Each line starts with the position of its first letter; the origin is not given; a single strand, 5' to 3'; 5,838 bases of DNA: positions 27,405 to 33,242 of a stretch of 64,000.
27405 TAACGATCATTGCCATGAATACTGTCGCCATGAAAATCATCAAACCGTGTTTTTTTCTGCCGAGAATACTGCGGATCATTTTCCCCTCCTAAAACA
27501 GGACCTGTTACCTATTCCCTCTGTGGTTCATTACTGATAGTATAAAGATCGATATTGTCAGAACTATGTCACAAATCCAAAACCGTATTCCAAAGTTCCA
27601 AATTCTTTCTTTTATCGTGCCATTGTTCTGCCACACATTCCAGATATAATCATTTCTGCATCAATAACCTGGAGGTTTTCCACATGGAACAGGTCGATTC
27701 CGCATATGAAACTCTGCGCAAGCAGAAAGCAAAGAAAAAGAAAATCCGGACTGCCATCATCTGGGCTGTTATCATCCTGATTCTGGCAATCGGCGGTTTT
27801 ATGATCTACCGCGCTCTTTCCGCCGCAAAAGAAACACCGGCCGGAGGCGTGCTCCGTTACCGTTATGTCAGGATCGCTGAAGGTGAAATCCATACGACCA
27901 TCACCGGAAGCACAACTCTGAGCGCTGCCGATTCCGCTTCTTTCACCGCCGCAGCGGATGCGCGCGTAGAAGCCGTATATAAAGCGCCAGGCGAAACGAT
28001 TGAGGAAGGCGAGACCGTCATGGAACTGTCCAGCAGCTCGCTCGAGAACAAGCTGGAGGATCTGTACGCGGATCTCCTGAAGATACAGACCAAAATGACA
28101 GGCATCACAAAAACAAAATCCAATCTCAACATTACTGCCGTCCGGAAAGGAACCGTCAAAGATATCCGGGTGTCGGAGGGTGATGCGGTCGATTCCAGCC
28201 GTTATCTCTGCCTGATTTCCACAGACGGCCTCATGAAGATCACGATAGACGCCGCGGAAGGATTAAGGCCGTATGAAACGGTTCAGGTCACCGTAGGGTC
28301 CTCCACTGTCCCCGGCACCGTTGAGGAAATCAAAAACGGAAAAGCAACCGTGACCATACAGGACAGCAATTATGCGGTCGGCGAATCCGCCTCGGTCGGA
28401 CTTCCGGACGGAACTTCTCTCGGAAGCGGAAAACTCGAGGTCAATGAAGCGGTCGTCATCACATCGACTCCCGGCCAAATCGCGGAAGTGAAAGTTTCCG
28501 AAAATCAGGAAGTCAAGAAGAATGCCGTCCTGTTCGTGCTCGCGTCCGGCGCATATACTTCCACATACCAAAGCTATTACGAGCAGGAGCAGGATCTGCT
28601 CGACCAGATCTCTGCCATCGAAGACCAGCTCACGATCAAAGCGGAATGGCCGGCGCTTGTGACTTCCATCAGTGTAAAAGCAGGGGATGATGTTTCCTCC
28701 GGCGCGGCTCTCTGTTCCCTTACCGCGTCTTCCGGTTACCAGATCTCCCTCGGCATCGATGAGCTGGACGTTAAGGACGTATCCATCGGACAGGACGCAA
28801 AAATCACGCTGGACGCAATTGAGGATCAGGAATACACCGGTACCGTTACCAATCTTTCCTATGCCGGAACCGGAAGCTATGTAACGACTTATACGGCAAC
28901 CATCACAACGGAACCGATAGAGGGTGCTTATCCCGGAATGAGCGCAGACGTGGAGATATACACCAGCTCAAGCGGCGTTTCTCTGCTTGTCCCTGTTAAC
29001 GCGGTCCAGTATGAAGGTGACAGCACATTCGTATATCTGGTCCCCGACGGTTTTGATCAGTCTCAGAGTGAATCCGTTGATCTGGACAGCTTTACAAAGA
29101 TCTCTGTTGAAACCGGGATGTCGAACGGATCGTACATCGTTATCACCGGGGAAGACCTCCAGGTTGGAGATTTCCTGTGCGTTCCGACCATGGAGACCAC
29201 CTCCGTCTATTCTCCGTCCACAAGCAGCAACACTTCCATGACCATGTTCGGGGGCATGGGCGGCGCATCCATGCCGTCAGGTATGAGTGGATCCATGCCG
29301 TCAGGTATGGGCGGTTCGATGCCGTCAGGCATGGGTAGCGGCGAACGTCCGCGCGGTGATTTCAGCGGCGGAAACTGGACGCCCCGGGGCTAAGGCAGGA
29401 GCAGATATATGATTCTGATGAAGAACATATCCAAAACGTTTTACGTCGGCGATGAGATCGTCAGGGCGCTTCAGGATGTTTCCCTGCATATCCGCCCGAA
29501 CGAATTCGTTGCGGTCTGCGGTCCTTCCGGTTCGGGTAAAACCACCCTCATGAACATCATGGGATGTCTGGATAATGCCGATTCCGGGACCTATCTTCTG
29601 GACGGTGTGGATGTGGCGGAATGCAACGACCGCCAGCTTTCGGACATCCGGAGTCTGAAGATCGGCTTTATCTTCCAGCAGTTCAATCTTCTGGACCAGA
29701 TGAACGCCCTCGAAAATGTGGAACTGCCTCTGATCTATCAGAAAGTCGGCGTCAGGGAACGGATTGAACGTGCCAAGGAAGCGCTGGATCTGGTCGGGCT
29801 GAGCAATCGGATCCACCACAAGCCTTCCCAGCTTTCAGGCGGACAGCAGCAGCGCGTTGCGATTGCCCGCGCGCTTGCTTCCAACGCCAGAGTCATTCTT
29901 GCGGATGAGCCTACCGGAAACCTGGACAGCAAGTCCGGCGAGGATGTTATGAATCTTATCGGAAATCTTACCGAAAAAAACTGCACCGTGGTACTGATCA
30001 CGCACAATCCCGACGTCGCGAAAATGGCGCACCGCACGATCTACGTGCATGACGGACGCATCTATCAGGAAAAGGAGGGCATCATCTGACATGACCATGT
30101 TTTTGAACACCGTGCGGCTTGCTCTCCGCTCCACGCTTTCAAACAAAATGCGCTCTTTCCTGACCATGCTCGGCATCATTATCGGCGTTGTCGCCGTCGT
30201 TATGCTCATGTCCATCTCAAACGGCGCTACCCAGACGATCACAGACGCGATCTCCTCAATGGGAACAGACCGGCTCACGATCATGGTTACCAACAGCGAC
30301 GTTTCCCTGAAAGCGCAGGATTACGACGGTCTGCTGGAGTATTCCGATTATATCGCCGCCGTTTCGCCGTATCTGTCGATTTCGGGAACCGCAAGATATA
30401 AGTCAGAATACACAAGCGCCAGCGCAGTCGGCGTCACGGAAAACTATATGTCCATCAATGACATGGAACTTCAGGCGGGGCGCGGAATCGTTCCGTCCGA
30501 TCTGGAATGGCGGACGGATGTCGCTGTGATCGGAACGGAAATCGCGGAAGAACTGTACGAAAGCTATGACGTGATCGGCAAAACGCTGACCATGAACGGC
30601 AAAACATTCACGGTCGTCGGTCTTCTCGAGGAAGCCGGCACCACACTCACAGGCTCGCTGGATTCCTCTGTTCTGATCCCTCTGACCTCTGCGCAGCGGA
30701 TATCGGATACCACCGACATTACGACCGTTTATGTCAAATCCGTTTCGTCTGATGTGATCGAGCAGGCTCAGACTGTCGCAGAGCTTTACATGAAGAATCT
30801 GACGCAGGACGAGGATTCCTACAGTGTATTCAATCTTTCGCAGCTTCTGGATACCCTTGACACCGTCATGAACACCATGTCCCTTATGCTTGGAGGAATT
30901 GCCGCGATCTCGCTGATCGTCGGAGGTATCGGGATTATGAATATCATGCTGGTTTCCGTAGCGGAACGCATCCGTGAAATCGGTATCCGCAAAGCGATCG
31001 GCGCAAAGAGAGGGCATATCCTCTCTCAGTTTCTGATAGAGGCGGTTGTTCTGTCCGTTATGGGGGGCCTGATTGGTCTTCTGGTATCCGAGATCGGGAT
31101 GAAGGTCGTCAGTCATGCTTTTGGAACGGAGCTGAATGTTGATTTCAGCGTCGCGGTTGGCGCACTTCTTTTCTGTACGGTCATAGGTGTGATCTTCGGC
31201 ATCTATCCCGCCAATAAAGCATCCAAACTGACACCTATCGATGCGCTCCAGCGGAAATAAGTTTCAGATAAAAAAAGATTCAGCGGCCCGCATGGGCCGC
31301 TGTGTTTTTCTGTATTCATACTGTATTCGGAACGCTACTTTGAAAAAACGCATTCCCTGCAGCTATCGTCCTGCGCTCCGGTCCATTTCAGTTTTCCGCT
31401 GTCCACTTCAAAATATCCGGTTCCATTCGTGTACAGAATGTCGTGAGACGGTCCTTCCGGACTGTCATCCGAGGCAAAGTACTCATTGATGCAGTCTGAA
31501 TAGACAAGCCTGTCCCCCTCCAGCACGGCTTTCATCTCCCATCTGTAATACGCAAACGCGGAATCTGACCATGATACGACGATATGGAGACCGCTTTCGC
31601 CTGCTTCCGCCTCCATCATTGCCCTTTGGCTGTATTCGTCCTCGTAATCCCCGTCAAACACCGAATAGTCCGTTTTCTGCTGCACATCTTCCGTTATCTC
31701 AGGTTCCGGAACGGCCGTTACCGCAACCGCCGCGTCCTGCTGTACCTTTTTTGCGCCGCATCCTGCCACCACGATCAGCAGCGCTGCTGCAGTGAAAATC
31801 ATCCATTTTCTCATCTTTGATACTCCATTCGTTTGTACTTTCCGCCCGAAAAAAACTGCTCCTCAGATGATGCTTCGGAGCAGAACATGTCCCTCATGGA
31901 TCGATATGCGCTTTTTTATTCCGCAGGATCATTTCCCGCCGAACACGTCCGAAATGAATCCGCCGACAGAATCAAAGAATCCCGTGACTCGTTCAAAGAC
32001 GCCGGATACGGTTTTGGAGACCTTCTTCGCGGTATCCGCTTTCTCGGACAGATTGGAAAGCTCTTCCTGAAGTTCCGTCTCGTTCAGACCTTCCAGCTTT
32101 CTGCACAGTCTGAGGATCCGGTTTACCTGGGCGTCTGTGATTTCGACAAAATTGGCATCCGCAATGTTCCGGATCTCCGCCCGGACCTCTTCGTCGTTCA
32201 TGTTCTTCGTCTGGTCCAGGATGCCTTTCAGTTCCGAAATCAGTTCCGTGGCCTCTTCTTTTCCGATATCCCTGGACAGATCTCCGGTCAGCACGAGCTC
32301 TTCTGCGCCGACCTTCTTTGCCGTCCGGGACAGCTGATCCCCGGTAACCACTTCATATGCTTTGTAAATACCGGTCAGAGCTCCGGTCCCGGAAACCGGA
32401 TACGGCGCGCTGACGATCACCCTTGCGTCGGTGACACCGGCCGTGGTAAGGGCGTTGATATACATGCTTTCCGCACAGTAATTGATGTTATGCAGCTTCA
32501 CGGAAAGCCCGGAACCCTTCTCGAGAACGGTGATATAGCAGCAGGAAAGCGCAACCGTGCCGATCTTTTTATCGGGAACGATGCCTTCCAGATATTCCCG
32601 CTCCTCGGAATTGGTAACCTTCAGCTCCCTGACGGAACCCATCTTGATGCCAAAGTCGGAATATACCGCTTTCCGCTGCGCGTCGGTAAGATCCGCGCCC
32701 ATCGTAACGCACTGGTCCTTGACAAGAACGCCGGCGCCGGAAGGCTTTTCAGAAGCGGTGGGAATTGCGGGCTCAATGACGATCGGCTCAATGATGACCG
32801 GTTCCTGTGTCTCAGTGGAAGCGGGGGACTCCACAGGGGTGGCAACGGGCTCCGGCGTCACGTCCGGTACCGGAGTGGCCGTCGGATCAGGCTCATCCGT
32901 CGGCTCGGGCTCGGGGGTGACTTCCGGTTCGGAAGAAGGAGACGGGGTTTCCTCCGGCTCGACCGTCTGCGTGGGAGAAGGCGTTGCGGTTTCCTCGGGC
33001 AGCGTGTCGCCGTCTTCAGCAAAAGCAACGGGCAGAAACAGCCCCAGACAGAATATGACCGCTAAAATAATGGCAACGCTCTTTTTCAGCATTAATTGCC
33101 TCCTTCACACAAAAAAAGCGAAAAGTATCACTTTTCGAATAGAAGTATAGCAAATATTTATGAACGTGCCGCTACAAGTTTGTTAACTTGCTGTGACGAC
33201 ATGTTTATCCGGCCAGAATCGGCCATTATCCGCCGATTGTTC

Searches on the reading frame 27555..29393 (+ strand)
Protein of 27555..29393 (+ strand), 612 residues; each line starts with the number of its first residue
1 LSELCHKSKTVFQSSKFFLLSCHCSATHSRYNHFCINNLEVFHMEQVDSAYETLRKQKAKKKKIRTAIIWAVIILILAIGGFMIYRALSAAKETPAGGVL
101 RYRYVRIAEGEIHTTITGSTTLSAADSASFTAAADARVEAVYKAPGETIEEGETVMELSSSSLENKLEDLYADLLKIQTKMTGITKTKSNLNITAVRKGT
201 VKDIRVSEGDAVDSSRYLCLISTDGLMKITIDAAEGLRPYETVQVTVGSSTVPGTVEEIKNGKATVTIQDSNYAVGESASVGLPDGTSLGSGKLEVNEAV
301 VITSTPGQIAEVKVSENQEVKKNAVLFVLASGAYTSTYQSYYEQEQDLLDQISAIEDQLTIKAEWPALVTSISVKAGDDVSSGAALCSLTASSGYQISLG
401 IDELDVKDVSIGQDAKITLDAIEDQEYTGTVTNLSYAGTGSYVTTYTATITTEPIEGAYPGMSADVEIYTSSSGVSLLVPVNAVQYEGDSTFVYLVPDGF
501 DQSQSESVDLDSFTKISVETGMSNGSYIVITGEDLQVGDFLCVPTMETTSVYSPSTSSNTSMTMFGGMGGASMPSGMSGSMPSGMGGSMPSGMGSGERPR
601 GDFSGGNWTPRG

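Call 88: search_protein_families(library=pfam, proteins=[window:27555-29393:+])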
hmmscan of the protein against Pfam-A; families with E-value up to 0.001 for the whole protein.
window:27555-29393:+ (612 aa): 4 families
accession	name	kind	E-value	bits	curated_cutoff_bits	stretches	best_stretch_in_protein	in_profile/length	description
PF16576.10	HlyD_D23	-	7.7e-17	61.7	30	1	351-433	101-183/214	Barrel-sandwich domain of CusB or HlyD membrane-fusion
PF13437.12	HlyD_3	-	2.2e-13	51.3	22.2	1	360-453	1-96/106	HlyD family secretion protein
PF00364.28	Biotin_lipoyl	-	1.5e-10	41.2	22.1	0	187-220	39-72/73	Biotin-requiring enzyme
PF13533.13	Biotin_lipoyl_2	-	8.4e-08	32.3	29.8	0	304-322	6-24/32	Biotin-lipoyl like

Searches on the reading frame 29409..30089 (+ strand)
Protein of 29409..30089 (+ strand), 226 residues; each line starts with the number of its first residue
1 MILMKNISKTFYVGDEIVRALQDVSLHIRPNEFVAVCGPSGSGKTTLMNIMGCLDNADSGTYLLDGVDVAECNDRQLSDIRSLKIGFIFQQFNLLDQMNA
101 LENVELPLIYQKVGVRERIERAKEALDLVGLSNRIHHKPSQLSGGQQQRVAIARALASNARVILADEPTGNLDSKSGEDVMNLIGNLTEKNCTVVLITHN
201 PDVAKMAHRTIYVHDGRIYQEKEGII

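Call 88: search_protein_families(library=pfam, proteins=[window:29409-30089:+])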
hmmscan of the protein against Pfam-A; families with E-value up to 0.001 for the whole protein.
window:29409-30089:+ (226 aa): 6 families
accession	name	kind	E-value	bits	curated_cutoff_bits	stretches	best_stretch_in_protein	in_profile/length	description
PF00005.33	ABC_tran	-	1.9e-32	113.2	25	1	21-169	1-136/137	ABC transporter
PF02463.25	SMC_N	-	6.4e-08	32.7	40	1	31-213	24-211/220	RecF/RecN/SMC N terminal domain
PF13304.12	AAA_21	-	5.2e-07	30.4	27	0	139-201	235-300/304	AAA domain, putative AbiEii toxin, Type IV TA system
PF13401.12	AAA_22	-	0.0007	20.3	27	0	31-66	5-33/130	AAA domain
PF03215.21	Rad17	-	0.00072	20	23.8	1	16-106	30-114/186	Rad17 P-loop domain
PF13175.12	AAA_15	-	0.00082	19.5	32.1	0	19-87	12-83/374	AAA ATPase domain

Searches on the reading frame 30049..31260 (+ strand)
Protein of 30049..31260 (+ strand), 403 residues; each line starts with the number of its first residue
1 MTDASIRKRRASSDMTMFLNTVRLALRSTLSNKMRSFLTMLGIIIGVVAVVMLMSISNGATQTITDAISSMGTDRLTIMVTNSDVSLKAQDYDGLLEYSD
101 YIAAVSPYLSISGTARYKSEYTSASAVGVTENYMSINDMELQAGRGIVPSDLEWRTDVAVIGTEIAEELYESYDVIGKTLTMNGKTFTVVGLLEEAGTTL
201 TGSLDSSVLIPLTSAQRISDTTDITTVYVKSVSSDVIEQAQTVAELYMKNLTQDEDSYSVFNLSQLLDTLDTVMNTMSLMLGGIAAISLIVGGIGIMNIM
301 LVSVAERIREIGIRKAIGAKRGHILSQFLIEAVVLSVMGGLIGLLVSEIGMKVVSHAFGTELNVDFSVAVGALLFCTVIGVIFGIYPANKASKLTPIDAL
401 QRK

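Call 88: search_protein_families(library=pfam, proteins=[window:30049-31260:+])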
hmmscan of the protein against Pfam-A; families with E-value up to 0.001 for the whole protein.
window:30049-31260:+ (403 aa): 2 families
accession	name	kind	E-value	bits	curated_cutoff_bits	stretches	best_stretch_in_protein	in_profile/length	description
PF12704.14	MacB_PCD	-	2.9e-40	139.2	27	1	36-241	1-201/207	MacB-like periplasmic core domain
PF02687.27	FtsX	-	1.3e-24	87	25.5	1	284-396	3-120/120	FtsX-like permease C-terminal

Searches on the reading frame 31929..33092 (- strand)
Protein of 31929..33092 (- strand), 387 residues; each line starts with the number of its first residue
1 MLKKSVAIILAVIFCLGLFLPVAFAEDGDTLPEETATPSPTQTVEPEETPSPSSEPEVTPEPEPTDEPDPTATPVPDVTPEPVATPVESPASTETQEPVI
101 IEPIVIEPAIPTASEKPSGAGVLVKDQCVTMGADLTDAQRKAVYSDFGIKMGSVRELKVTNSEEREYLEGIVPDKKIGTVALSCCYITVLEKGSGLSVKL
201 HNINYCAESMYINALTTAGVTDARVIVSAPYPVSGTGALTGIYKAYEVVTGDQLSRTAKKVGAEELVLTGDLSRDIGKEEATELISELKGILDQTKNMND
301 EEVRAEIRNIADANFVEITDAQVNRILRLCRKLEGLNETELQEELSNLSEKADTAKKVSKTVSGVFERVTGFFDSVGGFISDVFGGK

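Call 88: search_protein_families(library=pfam, proteins=[window:31929-33092:-])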
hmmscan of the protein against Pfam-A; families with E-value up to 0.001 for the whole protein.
window:31929-33092:- (387 aa): 1 family
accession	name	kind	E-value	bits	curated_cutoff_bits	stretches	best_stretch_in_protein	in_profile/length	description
PF06207.16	DUF1002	-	1.4e-66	224.7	26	1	131-345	1-217/220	Protein of unknown function (DUF1002)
